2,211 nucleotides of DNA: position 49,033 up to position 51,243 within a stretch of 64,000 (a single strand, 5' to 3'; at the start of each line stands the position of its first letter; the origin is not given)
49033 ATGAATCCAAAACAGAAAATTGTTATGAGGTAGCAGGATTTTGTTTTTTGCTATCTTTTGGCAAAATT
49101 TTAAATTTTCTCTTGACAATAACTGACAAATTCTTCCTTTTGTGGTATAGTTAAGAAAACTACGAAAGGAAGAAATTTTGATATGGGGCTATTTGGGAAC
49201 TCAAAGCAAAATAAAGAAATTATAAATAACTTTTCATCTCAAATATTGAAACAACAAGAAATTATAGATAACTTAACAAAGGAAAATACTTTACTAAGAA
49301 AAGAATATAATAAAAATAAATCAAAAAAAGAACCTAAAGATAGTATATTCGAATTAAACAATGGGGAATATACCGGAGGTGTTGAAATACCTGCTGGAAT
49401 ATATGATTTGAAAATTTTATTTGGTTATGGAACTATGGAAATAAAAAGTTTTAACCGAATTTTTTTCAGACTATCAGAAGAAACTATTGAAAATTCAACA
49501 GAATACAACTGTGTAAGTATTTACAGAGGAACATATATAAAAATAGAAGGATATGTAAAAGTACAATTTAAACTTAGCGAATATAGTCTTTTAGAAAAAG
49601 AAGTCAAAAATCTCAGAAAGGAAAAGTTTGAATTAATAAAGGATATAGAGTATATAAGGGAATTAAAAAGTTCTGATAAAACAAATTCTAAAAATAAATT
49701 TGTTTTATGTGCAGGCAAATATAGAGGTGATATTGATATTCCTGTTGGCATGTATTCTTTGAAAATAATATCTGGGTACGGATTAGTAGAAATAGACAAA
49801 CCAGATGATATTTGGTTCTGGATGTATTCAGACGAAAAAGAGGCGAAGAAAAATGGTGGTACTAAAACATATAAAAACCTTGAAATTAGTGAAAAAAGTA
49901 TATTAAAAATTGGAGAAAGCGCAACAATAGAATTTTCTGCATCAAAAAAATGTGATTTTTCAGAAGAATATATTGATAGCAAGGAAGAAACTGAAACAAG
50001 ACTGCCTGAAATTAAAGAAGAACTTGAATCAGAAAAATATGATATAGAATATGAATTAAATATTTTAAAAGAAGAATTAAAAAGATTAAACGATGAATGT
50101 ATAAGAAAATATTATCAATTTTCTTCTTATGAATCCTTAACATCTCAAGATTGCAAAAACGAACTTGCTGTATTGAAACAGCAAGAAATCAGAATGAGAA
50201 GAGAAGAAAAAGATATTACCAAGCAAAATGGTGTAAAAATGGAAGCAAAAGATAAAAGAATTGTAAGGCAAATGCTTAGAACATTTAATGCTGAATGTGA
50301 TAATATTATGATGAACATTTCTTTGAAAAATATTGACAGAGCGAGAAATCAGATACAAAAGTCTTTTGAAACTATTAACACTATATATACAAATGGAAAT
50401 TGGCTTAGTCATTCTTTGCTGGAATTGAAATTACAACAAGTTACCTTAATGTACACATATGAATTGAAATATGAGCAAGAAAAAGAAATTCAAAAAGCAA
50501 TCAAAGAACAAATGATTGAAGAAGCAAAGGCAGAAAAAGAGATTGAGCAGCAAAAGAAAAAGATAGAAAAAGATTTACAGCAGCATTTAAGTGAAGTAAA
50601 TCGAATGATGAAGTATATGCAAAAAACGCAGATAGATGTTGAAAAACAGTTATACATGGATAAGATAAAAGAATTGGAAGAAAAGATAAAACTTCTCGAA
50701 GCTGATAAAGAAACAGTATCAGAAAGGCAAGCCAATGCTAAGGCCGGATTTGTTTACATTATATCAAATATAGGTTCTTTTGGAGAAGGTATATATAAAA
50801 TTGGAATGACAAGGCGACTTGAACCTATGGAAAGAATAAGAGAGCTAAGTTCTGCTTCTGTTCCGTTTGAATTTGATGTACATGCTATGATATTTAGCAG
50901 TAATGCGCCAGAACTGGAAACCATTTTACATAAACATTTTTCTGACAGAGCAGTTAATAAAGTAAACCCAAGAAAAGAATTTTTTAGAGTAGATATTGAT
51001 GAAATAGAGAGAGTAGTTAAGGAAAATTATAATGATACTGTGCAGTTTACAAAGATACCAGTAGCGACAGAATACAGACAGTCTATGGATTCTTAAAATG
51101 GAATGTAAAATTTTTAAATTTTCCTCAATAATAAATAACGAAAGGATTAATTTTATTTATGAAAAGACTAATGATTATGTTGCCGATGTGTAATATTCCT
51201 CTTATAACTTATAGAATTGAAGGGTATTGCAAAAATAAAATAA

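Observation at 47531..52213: AT-rich array of four self-promoted genes inside the tail operon: candidate prophage defence or exclusion system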

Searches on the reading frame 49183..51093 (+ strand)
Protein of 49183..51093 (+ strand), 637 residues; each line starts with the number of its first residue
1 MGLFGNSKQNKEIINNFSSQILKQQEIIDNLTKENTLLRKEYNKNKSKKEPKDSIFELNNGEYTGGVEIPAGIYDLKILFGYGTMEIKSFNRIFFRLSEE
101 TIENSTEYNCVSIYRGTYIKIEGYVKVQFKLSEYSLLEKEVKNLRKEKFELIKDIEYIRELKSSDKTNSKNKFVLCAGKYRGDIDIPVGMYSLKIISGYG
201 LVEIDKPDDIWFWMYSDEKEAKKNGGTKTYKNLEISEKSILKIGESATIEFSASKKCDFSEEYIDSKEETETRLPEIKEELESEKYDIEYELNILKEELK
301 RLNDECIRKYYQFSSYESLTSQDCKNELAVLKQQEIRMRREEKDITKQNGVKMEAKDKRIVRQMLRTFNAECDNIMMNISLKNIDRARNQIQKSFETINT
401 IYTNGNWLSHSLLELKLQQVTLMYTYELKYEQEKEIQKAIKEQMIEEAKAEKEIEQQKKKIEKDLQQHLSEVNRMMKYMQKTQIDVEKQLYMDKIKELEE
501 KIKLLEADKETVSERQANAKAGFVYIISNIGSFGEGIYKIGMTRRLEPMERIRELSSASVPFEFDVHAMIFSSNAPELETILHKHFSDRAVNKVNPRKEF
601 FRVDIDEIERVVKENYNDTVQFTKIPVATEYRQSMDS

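Call 5: search_protein_families(library=pfam, proteins=[window:49183-51093:+], max_evalue=0.01)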
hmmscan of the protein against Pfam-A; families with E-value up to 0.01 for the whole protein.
window:49183-51093:+ (637 aa): 4 families
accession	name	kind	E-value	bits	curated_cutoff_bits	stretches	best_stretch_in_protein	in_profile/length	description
PF13455.12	MUG113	-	5e-19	69.1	22.3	1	538-614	1-72/73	Meiotically up-regulated gene 113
PF10544.15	T5orf172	-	2.4e-18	66.9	20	1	522-614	1-99/101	T5orf172 domain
PF13250.11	DUF4041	-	1.9e-13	50.5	27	1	363-404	2-43/56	Domain of unknown function (DUF4041)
PF22058.2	X25_BaPul_like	-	0.0058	17.1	27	0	58-83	30-55/87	Pullulanase X25 domain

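Call 6: search_protein_families(library=padloc, proteins=[window:49183-51093:+], max_evalue=0.01)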
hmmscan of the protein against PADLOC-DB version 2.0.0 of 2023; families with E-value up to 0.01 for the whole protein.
window:49183-51093:+ (637 aa): 4 families
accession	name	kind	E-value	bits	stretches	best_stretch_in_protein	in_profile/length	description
PDLC03976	PD-Lambda-1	-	4.6e-107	356.9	1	227-635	50-470/491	-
PDLC03977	PD-Lambda-1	-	2e-95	318.5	1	253-635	77-469/496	-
PDLC05041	PDC-S57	-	1.1e-18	65.7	1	520-614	4-92/212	-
PDLC05042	PDC-S57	-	3.7e-08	31.3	1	520-615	6-99/245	-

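Call 12: find_encoding_contigs(protein=window:49183-51093:+, flank=10000, max_places=10)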
Protein window:49183-51093:+ (637 aa): 12 contigs read that carry it; 7 places shown.
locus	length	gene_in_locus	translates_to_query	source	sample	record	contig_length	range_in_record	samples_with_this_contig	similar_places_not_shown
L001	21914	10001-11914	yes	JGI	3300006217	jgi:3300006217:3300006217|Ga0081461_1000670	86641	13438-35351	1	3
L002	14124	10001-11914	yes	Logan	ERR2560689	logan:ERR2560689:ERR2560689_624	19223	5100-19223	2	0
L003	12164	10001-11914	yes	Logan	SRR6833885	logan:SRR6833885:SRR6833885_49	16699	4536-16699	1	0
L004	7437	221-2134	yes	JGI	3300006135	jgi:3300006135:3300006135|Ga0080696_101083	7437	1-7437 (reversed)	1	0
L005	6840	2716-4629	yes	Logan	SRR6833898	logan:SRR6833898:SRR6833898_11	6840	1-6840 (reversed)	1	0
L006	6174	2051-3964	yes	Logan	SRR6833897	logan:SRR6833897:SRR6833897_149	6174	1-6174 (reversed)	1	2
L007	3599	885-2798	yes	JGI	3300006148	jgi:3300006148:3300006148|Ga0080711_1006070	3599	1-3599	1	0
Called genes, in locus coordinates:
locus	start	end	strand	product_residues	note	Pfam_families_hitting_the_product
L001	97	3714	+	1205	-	-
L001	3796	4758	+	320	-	-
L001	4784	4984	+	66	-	-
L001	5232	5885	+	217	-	PF09669:Phage_pRha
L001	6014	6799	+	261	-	PF10547:P22_AR_N, PF10552:ORF6C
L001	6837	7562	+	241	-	PF02498:Bro-N, PF03374:ANT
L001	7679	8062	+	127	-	-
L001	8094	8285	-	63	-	-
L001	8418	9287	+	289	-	-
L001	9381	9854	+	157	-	PF13248:Zn_ribbon_3 (weak), PF05154:TM2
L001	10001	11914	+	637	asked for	PF13250:SNIPE, PF10544:T5orf172, PF13455:MUG113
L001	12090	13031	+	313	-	-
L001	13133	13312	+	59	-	-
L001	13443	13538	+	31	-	-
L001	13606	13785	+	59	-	-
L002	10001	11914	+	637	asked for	PF13250:SNIPE, PF10544:T5orf172, PF13455:MUG113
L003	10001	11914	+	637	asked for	PF13250:SNIPE, PF10544:T5orf172, PF13455:MUG113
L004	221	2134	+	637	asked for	PF13250:SNIPE, PF10544:T5orf172, PF13455:MUG113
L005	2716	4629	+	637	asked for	PF13250:SNIPE, PF10544:T5orf172, PF13455:MUG113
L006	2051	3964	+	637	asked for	PF13250:SNIPE, PF10544:T5orf172, PF13455:MUG113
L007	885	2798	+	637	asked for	PF13250:SNIPE, PF10544:T5orf172, PF13455:MUG113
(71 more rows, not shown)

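Call 18: find_homologous_proteins(query=window:49183-51093:+, max_evalue=1e-10)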
Query window:49183-51093:+ (637 aa): 209 proteins with E <= 1e-10 among 8000 candidates; the best 120 are listed.
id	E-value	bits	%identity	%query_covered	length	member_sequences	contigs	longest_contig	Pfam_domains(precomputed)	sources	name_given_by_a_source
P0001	0.0e+0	1368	100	100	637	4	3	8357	PF10544.16,PF13455.13,PF13250.12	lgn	-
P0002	0.0e+0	1248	90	100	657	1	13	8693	PF10544.16,PF13455.13,PF13250.12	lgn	-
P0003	1.6e-228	778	73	78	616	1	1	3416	PF10544.16,PF13455.13,PF13250.12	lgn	-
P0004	1.1e-223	762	75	73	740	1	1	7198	PF10544.16,PF13455.13,PF13250.12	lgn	-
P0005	5.2e-212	724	55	91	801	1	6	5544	PF10544.16,PF13455.13,PF13250.12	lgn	-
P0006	2.0e-208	712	55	91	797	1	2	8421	PF10544.16,PF13455.13,PF13250.12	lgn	-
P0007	1.9e-207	709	54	91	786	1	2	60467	PF10544.16,PF13455.13,PF13250.12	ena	-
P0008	5.5e-207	707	54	91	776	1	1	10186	PF10544.16,PF13455.13,PF13250.12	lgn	-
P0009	4.7e-200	684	70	73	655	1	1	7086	PF10544.16,PF13455.13,PF13250.12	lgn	-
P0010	4.9e-197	674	68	74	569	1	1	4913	PF10544.16,PF13455.13,PF13250.12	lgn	-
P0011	3.3e-191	655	65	77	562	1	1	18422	PF10544.16,PF13455.13,PF13250.12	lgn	-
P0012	8.5e-190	650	63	81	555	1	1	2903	PF10544.16,PF13455.13,PF13250.12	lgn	-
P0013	1.4e-189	650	62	81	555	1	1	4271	PF10544.16,PF13455.13,PF13250.12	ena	-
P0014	1.4e-189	650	62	81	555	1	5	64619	PF10544.16,PF13455.13,PF13250.12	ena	-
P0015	1.9e-189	649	62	81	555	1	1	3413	PF10544.16,PF13455.13,PF13250.12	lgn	-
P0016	2.9e-189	649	68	73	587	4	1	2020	PF10544.16,PF13455.13,PF13250.12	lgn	-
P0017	6.0e-189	648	62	81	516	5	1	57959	PF10544.16,PF13455.13,PF13250.12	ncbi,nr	ncbi:MAG TPA: DUF4041 domain-containing protein [Eubacterium sp.]|nr:DUF4041 domain-containing prote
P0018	9.2e-189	647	66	73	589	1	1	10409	PF10544.16,PF13455.13,PF13250.12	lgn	-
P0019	1.2e-188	646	63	78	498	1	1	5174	PF10544.16,PF13455.13,PF13250.12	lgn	-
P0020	1.6e-188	646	65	74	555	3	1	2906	PF10544.16,PF13455.13,PF13250.12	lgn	-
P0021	2.4e-188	646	67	73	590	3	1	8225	PF10544.16,PF13455.13,PF13250.12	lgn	-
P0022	6.2e-188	644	65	76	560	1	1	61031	PF10544.16,PF13455.13,PF13250.12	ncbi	-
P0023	2.1e-187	642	62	81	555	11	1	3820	PF10544.16,PF13455.13,PF13250.12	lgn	-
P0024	3.4e-187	642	56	93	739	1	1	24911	PF10544.16,PF13455.13,PF13250.12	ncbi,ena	-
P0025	1.7e-186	639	64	77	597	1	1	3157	PF10544.16,PF13455.13,PF13250.12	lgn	-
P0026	1.1e-185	637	54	92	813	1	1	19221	PF10544.16,PF13455.13,PF13250.12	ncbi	-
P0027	3.9e-184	632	55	91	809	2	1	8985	PF10544.16,PF13455.13,PF13250.12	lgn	-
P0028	3.2e-183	629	64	76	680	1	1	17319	PF10544.16,PF13455.13,PF13250.12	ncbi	-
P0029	4.0e-183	628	63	77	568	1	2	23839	PF10544.16,PF13455.13,PF13250.12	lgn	-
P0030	3.3e-182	625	53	100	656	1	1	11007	PF10544.16,PF13455.13,PF13250.12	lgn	-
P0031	3.9e-182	625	64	73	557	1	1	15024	PF10544.16,PF13455.13,PF13250.12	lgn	-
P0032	9.0e-182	624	64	74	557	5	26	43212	PF10544.16,PF13455.13,PF13250.12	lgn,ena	-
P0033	4.1e-181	622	64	73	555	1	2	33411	PF10544.16,PF13455.13,PF13250.12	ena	-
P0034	5.1e-181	621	64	73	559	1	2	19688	PF10544.16,PF13455.13,PF13250.12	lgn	-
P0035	1.8e-180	620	56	92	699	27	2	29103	PF10544.16,PF13455.13,PF13250.12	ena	-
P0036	3.1e-180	619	61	78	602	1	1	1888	PF10544.16,PF13455.13,PF13250.12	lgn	-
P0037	3.2e-180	619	71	55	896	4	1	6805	PF10544.16,PF13455.13,PF13250.12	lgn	-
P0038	1.6e-179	616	59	78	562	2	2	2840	PF10544.16,PF13455.13,PF13250.12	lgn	-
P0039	2.1e-178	613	52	100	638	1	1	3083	PF10544.16,PF13455.13,PF13250.12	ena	-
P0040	2.3e-178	613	62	77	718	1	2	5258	PF13455.13,PF13250.12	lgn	-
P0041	1.3e-177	610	64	74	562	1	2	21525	PF10544.16,PF13455.13,PF13250.12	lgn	-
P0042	4.2e-177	608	61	73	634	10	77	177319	PF10544.16,PF13455.13,PF13250.12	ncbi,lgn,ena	-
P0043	1.3e-176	607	51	91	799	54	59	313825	PF10544.16,PF13455.13,PF13250.12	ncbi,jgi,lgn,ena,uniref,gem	uniref:DUF4041 domain-containing protein n=1 Tax=Lachnospira sp. TaxID=2049031 RepID=UPI0040252A40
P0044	1.4e-176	607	62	73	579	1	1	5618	PF10544.16,PF13455.13,PF13250.12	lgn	-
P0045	3.0e-176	606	60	77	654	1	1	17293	PF10544.16,PF13455.13,PF13250.12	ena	-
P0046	1.3e-175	603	61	73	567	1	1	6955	PF10544.16,PF13455.13,PF13250.12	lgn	-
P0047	1.7e-175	603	63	73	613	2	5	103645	PF10544.16,PF13455.13,PF13250.12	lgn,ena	-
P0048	1.3e-174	600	62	73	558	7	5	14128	PF10544.16,PF13455.13,PF13250.12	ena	-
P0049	3.1e-174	599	62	73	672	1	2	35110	PF10544.16,PF13455.13,PF13250.12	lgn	-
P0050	3.2e-174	599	72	54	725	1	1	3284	PF10544.16,PF13455.13,PF13250.12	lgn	-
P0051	5.2e-173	595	61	73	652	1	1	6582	PF10544.16,PF13455.13,PF13250.12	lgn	-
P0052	6.3e-173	595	64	73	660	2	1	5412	PF10544.16,PF13455.13,PF13250.12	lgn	-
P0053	7.7e-173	594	59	75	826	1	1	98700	PF10544.16,PF13455.13,PF13250.12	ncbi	-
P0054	9.2e-173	594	63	73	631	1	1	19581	PF10544.16,PF13455.13,PF13250.12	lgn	-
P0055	1.3e-172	594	52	100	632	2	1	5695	PF10544.16,PF13455.13,PF13250.12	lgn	-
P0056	1.4e-171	590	60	73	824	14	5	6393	PF10544.16,PF13455.13,PF13250.12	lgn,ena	-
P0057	5.6e-171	588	61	73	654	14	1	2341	PF10544.16,PF13455.13,PF13250.12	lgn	-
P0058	2.9e-170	586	60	73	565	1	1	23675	PF10544.16,PF13455.13,PF13250.12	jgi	-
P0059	5.6e-170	585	48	91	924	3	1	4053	PF10544.16,PF13455.13,PF13250.12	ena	-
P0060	1.4e-169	584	62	73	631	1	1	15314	PF13455.13,PF13250.12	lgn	-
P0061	1.6e-169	583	51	100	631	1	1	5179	PF10544.16,PF13455.13,PF13250.12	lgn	-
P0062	2.2e-168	580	59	76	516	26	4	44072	PF10544.16,PF13240.12,PF13455.13,PF13250.12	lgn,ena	-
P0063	4.9e-168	578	47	98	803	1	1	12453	PF10544.16,PF13455.13,PF13250.12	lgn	-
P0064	7.0e-167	575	58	79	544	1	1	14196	PF10544.16,PF13455.13,PF13250.12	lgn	-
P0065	8.7e-167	574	61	73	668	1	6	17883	PF10544.16,PF13455.13,PF13250.12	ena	-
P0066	1.7e-162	560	59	74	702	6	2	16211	PF10544.16,PF13455.13,PF13250.12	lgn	-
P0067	3.4e-162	559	58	74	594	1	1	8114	PF10544.16,PF13455.13,PF13250.12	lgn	-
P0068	3.6e-162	559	58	74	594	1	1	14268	PF10544.16,PF13455.13,PF13250.12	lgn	-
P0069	4.5e-162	559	58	73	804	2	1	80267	PF10544.16,PF13455.13,PF13250.12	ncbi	-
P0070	7.5e-161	555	50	93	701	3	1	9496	PF10544.16,PF13455.13,PF13250.12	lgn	-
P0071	7.5e-159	548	70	55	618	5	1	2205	PF10544.16,PF13455.13,PF13250.12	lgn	-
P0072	2.2e-158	547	65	66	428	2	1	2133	PF10544.16,PF13455.13,PF13250.12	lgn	-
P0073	1.0e-157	544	58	75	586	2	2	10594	PF10544.16,PF13455.13,PF13250.12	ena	-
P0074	1.7e-157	544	58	76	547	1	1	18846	PF10544.16,PF13455.13,PF13250.12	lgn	-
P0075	1.0e-156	541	57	75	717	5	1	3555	PF10544.16,PF13455.13,PF13250.12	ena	-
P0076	2.9e-156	540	59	75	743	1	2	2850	PF10544.16,PF13455.13,PF13250.12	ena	-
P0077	6.5e-156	538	56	75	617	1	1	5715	PF10544.16,PF13455.13,PF13250.12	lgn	-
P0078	3.6e-155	536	74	54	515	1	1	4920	PF10544.16,PF13455.13,PF13250.12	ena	-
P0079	6.3e-155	535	62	69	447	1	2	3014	PF10544.16,PF13455.13,PF13250.12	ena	-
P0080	1.2e-154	534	69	59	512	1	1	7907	PF10544.16,PF13455.13,PF13250.12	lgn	-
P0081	6.5e-153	529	47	91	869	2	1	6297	PF10544.16,PF13455.13,PF13250.12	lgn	-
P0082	2.4e-152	527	51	90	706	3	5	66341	PF10544.16,PF13455.13,PF13250.12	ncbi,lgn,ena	-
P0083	3.6e-151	523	67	58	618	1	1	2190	PF10544.16,PF13455.13,PF13250.12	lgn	-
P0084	5.3e-151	522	69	56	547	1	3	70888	PF10544.16,PF13455.13,PF13250.12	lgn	-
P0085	6.0e-151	522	70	56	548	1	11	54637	PF10544.16,PF13455.13,PF13250.12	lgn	-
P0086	2.0e-150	520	71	55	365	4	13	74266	PF10544.16,PF13455.13,PF13250.12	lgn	-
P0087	3.8e-150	519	68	59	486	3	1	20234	PF10544.16,PF13455.13,PF13250.12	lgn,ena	-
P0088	1.1e-149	518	67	59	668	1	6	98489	PF10544.16,PF13455.13,PF13250.12,PF05154.22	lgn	-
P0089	1.5e-149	517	67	59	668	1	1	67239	PF10544.16,PF13455.13,PF13250.12,PF05154.22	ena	-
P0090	1.5e-149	517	67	59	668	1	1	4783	PF10544.16,PF13455.13,PF13250.12,PF05154.22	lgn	-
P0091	1.6e-149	517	65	65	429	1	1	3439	PF10544.16,PF13455.13,PF13250.12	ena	-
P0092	1.7e-149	517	70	55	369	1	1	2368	PF10544.16,PF13455.13,PF13250.12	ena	-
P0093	9.7e-149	515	66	62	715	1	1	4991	PF10544.16,PF13455.13,PF13250.12,PF09397.17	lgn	-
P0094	7.9e-148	512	70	54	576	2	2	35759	PF10544.16,PF13455.13,PF13250.12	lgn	-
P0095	8.4e-148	512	70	54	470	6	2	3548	PF10544.16,PF13455.13,PF13250.12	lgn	-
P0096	1.2e-147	511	70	55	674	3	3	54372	PF10544.16,PF13455.13,PF13250.12,PF09397.17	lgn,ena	-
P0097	1.7e-147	511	66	59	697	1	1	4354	PF10544.16,PF13455.13,PF13250.12,PF05154.22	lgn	-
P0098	4.8e-147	509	68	55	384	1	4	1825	PF10544.16,PF13455.13,PF13250.12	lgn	-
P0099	5.2e-147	509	63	59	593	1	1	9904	PF10544.16,PF13455.13,PF13250.12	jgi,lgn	jgi:T5orf172 domain.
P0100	8.7e-147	508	66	59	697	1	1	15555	PF10544.16,PF13455.13,PF13250.12,PF05154.22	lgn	-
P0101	8.7e-147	508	70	55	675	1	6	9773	PF10544.16,PF13455.13,PF13250.12,PF09397.17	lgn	-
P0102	9.7e-147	508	61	60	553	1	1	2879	PF10544.16,PF13455.13,PF13250.12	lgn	-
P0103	3.2e-146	506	70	55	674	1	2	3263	PF10544.16,PF13455.13,PF13250.12,PF09397.17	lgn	-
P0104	1.1e-145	505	69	54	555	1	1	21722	PF10544.16,PF13455.13,PF13250.12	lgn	-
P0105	1.2e-145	505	70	55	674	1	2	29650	PF10544.16,PF13455.13,PF13250.12,PF09397.17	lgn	-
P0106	1.8e-145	504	69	55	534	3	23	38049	PF10544.16,PF13455.13,PF13250.12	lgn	-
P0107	2.9e-145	503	56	73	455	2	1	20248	PF10544.16,PF13455.13,PF13250.12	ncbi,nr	ncbi:MAG: DUF4041 domain-containing protein [Clostridiales bacterium]|nr:DUF4041 domain-containing p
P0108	3.1e-145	503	68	56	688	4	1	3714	PF10544.16,PF13455.13,PF13250.12,PF09397.17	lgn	-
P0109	2.1e-144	500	65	59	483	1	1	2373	PF10544.16,PF13455.13,PF13250.12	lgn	-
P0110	3.2e-144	500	71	55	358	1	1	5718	PF10544.16,PF13455.13,PF13250.12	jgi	-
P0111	4.7e-143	496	68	56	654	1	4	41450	PF10544.16,PF13455.13,PF13250.12,PF09397.17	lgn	-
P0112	1.3e-142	495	67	56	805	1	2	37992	PF10544.16,PF13455.13,PF13250.12,PF09397.17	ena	-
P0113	1.1e-141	492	69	54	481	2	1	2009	PF10544.16,PF13455.13,PF13250.12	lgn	-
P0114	1.4e-141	491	68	54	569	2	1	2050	PF10544.16,PF13455.13,PF13250.12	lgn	-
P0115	1.8e-135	471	64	59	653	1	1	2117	PF10544.16,PF13455.13,PF13250.12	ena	-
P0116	2.0e-124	434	60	57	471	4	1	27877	PF10544.16,PF13455.13,PF13250.12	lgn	-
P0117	7.0e-124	433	59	59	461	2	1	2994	PF10544.16,PF13455.13,PF13250.12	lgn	-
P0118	2.0e-123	431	59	59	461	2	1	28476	PF10544.16,PF13455.13,PF13250.12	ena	-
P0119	2.9e-122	427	58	58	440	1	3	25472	PF10544.16,PF13455.13,PF13250.12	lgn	-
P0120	3.1e-122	427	58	58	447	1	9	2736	PF10544.16,PF13455.13,PF13250.12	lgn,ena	-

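Call 22: find_related_loci(query=A1, collection=genome_contigs, flank=10000)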
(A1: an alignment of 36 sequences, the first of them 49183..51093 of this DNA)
Query A1 (637 aa) in genome_contigs; peptide patterns used: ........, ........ (x = any residue, [..] = any of these).
600 stretches matched a pattern (row limit reached: there are more); 573 encode a relative of the query (tblastn E <= 1e-3); the best 80 are kept; 80 distinct loci.
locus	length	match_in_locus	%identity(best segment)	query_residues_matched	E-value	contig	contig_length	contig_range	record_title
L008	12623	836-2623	56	47-636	0e+0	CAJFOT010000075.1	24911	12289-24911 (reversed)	Candidatus Paralachnospira sangeri isolate Coassembly_mag_497 genome assembly, contig: MAGpy_11413_min2k_bin_497_fak87_1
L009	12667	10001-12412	59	1-636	4e-159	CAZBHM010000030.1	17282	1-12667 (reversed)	MAG TPA_asm: uncultured Lachnospiraceae bacterium isolate SRP350583_co1_172 genome assembly, contig: NODE_5693_length_17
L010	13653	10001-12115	51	1-636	1e-164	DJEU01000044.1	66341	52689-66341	MAG TPA_asm: Lachnoclostridium sp. UBA5890 UBA5890_contig_1301, whole genome shotgun sequence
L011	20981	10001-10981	64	310-636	4e-131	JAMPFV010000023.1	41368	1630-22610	MAG: Roseburia sp. isolate NALB_7863_22 Scaffold_#23__SCF_023___41368_bp, whole genome shotgun sequence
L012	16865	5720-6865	57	255-636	1e-129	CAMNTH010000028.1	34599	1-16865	MAG: uncultured Blautia sp. isolate SRR19792994_bin.92_metawrap_v1.3_MAG genome assembly, contig: ERZ12290372_2020, whol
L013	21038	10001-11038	59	291-636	1e-126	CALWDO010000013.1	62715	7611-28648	MAG: uncultured Lachnoclostridium sp. isolate BRZ_IE__bin32 genome assembly, contig: BRZ_IE__NODE_911_length_62715_cov_5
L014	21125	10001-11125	59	261-635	3e-126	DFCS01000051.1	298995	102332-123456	MAG TPA_asm: Hungatella sp. UBA3048 UBA3048_contig_287, whole genome shotgun sequence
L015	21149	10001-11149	55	254-636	1e-125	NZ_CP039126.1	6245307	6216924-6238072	Blautia producta strain DSM 2950 chromosome, complete genome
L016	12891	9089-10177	60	274-635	1e-122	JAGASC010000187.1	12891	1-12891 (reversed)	MAG: Roseburia sp. isolate RGIG8723 Water_deer_Colon-4__c170121, whole genome shotgun sequence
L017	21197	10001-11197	54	242-635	4e-121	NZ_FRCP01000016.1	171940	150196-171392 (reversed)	Anaerosporobacter mobilis DSM 15930, whole genome shotgun sequence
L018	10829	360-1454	54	274-636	1e-119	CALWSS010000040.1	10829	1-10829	MAG: uncultured Clostridia bacterium isolate E11__bin155 genome assembly, contig: E11__k127_4799274, whole genome shotgu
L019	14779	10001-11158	52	258-636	2e-118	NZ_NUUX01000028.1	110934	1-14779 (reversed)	Bacillus sp. AFS088145 AFS088145_114_A8_Contig34_140618, whole genome shotgun sequence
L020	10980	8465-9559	56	269-634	9e-117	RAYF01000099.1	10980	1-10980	Bacterium D16-36 strain D16-36 Scaffold83_1, whole genome shotgun sequence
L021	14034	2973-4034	57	282-635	2e-115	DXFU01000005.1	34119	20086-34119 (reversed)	MAG TPA_asm: Candidatus Hungatella pullicola isolate CHK186-17716 CHK186__C37876_L34119_SAMEA5754830, whole genome shotg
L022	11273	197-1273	56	276-635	3e-115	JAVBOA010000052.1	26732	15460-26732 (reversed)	MAG: Eubacteriales bacterium isolate EPI_MAG_00096 c_000006198086, whole genome shotgun sequence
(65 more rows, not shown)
